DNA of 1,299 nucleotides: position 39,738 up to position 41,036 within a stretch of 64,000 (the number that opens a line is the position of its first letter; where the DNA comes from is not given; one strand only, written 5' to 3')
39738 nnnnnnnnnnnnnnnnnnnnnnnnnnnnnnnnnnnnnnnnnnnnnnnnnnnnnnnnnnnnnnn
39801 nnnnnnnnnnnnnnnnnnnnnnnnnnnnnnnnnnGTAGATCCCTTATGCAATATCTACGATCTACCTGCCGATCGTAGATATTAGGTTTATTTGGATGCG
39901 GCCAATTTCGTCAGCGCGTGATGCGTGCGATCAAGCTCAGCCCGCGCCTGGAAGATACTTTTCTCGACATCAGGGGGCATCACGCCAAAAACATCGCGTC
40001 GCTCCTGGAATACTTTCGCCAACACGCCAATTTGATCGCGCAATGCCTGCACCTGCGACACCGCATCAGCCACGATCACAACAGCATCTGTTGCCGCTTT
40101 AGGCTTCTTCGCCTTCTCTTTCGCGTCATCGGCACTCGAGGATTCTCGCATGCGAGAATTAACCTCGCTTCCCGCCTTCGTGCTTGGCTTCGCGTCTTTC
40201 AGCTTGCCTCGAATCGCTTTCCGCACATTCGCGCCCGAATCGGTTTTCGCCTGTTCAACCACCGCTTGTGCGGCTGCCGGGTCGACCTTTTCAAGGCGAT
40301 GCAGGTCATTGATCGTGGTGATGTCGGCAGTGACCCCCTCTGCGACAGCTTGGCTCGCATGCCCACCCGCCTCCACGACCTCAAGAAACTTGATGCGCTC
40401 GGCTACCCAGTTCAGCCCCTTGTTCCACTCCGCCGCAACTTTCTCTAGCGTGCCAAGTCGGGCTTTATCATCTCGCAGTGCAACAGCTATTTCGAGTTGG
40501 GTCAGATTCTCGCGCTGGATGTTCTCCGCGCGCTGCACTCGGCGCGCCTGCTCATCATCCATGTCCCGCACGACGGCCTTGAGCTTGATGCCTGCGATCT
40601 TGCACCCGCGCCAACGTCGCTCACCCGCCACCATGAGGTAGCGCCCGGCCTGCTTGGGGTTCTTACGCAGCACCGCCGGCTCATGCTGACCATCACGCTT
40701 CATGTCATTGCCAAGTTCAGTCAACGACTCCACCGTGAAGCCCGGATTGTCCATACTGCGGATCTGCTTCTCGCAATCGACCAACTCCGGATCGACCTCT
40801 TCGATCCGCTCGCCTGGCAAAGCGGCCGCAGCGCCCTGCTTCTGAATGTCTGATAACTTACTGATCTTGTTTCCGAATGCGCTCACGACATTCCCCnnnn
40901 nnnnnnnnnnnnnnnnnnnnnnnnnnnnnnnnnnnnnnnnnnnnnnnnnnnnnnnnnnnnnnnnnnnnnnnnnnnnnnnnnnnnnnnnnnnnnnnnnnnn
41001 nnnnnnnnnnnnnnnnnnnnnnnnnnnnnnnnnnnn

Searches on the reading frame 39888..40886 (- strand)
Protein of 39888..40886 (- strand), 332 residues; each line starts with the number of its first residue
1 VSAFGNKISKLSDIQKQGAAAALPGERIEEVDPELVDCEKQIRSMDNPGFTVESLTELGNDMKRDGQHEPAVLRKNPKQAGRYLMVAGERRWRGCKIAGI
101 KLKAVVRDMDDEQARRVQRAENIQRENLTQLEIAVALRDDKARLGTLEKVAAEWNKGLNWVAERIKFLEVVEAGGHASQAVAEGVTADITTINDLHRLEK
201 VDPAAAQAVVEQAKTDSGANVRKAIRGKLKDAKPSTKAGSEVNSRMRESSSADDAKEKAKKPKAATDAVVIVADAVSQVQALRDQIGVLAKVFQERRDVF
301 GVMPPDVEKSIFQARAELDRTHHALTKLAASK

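Call 42: search_protein_families(library=pfam, proteins=[window:39888-40886:-], max_evalue=0.001)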
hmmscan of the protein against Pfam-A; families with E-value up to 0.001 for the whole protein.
window:39888-40886:- (332 aa): 2 families
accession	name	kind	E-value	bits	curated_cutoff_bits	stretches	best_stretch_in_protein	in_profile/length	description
PF02195.25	ParB_N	-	6.5e-13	49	26.3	1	49-124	21-95/95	ParB N-terminal domain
PF08535.16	KorB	-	1.5e-07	31.7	22.3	1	151-233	10-87/89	KorB domain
